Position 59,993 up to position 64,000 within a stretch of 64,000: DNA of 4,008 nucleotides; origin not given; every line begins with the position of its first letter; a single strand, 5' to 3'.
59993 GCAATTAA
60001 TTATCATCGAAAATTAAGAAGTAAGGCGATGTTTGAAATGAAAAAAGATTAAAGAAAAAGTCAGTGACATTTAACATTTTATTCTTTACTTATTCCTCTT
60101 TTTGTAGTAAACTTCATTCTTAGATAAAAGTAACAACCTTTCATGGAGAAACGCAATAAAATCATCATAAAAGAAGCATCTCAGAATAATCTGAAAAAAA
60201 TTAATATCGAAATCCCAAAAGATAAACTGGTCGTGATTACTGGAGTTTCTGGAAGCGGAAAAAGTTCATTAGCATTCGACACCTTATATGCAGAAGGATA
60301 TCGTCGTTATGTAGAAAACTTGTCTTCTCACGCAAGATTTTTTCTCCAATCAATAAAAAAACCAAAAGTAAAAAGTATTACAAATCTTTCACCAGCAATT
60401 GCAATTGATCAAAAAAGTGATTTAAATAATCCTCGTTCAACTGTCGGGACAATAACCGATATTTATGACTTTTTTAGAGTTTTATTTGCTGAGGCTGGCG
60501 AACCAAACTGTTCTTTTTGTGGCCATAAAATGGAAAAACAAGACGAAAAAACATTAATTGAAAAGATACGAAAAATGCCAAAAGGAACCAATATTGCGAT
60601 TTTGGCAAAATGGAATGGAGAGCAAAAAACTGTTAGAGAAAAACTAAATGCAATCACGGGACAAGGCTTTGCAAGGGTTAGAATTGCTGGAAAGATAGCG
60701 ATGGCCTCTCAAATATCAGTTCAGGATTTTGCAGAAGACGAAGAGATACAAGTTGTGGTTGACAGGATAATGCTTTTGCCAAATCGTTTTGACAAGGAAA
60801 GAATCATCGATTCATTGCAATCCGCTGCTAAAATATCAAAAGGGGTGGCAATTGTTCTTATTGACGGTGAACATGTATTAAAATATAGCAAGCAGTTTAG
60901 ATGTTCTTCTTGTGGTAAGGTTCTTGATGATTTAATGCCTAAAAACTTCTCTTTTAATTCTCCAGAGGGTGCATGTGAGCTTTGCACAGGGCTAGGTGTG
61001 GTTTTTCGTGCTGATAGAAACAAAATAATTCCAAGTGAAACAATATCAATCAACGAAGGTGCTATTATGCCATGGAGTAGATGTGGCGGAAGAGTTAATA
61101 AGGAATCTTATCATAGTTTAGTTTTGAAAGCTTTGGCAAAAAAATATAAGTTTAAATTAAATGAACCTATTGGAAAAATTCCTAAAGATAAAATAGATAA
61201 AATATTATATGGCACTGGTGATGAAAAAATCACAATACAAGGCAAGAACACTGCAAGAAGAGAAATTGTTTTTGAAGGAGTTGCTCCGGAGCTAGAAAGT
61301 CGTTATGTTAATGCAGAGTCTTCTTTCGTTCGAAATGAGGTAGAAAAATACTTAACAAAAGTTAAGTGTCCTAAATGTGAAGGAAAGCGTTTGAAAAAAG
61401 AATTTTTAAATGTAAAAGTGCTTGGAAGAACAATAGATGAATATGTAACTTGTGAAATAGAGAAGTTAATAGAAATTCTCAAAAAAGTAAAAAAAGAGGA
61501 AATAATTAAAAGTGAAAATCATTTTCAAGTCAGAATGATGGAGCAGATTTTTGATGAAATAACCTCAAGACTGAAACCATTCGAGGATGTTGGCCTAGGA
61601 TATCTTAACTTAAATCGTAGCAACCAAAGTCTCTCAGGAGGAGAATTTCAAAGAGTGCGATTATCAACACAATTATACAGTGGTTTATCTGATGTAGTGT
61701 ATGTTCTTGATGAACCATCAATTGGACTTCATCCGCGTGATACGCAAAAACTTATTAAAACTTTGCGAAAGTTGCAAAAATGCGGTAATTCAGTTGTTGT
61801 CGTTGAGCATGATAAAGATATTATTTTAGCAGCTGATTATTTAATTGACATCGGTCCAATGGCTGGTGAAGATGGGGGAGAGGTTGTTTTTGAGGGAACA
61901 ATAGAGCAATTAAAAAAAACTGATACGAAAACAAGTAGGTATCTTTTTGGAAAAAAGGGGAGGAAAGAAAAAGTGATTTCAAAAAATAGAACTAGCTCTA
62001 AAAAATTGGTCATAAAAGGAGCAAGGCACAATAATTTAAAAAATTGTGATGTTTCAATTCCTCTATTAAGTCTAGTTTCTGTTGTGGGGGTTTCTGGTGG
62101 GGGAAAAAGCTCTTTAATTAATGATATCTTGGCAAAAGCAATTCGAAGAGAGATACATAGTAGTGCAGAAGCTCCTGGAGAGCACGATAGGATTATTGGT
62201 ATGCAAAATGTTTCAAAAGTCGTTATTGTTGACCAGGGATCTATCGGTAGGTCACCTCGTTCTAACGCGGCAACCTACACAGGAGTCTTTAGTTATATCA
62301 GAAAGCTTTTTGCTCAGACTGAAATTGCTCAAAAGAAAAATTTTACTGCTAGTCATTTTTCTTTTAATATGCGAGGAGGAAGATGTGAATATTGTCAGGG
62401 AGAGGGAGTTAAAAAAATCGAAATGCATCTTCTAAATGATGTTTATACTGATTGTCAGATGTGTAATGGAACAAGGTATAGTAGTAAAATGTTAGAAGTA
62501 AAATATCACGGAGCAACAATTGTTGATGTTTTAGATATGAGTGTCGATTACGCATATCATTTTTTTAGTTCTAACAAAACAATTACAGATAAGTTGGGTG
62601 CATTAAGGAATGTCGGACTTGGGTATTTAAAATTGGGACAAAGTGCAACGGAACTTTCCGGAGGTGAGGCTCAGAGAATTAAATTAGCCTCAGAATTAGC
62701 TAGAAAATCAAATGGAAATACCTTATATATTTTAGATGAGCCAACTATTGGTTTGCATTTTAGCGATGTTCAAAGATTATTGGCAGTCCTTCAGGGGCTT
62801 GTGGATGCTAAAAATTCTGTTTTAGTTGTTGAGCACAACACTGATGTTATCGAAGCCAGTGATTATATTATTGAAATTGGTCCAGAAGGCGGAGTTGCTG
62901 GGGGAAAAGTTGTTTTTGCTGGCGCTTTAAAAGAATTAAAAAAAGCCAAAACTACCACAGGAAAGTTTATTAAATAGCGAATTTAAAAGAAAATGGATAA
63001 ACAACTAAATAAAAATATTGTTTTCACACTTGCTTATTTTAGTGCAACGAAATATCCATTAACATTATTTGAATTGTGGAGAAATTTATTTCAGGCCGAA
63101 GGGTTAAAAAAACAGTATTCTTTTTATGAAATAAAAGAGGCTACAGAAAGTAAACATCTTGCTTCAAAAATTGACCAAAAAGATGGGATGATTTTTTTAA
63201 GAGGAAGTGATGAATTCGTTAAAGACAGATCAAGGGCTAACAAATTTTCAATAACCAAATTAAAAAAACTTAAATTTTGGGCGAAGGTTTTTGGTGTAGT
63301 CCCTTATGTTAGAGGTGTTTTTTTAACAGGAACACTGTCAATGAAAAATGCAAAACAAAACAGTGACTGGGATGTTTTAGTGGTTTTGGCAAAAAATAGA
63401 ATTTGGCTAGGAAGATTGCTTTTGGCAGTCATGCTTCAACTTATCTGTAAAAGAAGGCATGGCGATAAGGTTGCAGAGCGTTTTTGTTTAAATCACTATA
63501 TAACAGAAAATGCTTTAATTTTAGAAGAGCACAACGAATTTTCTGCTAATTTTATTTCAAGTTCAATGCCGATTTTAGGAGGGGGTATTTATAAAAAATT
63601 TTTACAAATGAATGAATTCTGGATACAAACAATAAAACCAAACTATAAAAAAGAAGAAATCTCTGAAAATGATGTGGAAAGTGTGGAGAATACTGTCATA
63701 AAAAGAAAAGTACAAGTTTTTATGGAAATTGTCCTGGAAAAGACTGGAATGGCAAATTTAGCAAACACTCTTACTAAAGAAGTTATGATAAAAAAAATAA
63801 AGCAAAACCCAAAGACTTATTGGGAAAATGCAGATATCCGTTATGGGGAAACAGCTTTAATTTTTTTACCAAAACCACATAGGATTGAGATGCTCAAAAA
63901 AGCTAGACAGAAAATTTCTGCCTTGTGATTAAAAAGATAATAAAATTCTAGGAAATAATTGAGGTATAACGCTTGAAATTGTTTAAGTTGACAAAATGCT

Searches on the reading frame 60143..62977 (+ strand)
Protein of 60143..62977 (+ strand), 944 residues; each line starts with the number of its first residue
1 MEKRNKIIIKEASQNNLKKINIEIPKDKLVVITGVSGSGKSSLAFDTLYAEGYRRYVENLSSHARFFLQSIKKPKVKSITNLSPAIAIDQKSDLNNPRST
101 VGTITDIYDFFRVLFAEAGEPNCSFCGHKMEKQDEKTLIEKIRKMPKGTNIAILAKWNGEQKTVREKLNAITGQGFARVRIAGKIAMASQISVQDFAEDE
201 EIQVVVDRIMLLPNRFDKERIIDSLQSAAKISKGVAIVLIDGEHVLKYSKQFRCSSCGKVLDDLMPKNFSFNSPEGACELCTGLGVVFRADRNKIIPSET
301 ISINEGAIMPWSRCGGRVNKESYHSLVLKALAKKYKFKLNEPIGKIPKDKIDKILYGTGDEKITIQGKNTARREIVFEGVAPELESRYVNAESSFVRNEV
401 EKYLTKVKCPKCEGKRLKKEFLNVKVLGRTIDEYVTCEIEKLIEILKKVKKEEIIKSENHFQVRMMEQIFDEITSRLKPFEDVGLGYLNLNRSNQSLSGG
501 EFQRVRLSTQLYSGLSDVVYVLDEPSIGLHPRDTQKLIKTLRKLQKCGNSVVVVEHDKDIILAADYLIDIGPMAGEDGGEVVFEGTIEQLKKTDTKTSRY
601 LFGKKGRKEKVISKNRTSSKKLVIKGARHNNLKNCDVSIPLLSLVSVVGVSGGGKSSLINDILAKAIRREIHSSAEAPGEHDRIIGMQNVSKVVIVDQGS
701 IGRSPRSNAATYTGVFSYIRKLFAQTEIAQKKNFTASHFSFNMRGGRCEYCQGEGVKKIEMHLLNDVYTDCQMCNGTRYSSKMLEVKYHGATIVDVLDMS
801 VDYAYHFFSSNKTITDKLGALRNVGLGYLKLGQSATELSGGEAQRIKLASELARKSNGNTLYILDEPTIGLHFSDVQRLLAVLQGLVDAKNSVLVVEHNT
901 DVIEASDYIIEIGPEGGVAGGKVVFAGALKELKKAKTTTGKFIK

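Call 16: search_protein_families(library=pfam, proteins=[window:60143-62977:+], max_evalue=0.001)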
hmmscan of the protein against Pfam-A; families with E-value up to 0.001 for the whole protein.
window:60143-62977:+ (944 aa): 11 families
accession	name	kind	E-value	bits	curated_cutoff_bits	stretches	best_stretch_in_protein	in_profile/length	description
PF17755.6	UvrA_DNA-bind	-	4.3e-27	95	23.2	1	291-402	1-110/110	UvrA DNA-binding domain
PF00005.33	ABC_tran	-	1.2e-17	65.2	25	1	632-868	1-136/137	ABC transporter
PF17760.6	UvrA_inter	-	1.6e-17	63.8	23.3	1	133-240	1-107/109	UvrA interaction domain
PF02463.25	SMC_N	-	1.5e-11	44.6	40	0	721-912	125-211/220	RecF/RecN/SMC N terminal domain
PF13304.12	AAA_21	-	6e-09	36.8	27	0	503-546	243-288/304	AAA domain, putative AbiEii toxin, Type IV TA system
PF20703.3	nSTAND1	-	4.1e-07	30.4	27.1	0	23-85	29-87/379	Novel STAND NTPase 1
PF03193.22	RsgA_GTPase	-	8.5e-07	29.4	30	0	629-670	94-135/174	RsgA GTPase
PF13191.12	AAA_16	-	2.7e-06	28.4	32.6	0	28-50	25-46/167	AAA ATPase domain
PF20720.3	nSTAND3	-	9.7e-05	22.6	27.2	0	19-48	9-38/155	Novel STAND NTPase 3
PF13555.12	AAA_29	-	0.00011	22.3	27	0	22-43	17-38/61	P-loop containing region of AAA domain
PF00684.25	DnaJ_CXXCXGXG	-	0.00022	21.8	32.7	0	747-778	17-51/65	DnaJ central domain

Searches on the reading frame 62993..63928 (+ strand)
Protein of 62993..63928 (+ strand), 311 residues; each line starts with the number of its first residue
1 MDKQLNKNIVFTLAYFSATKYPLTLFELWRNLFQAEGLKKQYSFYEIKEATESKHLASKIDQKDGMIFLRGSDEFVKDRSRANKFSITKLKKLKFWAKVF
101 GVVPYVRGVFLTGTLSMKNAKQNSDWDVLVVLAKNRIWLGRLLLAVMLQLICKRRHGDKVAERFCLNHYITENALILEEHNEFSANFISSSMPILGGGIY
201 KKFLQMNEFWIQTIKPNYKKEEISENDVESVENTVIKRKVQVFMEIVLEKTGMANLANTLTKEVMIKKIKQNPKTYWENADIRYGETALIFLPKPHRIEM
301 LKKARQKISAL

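Call 16: search_protein_families(library=pfam, proteins=[window:62993-63928:+], max_evalue=0.001)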
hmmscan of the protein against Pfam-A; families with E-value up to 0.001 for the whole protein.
window:62993-63928:+ (311 aa): 0 families

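Call 83: find_encoding_contigs(protein=window:62993-63928:+, flank=10000, max_places=2)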
Protein window:62993-63928:+ (311 aa): no gene with exactly this product is on record in the collection.
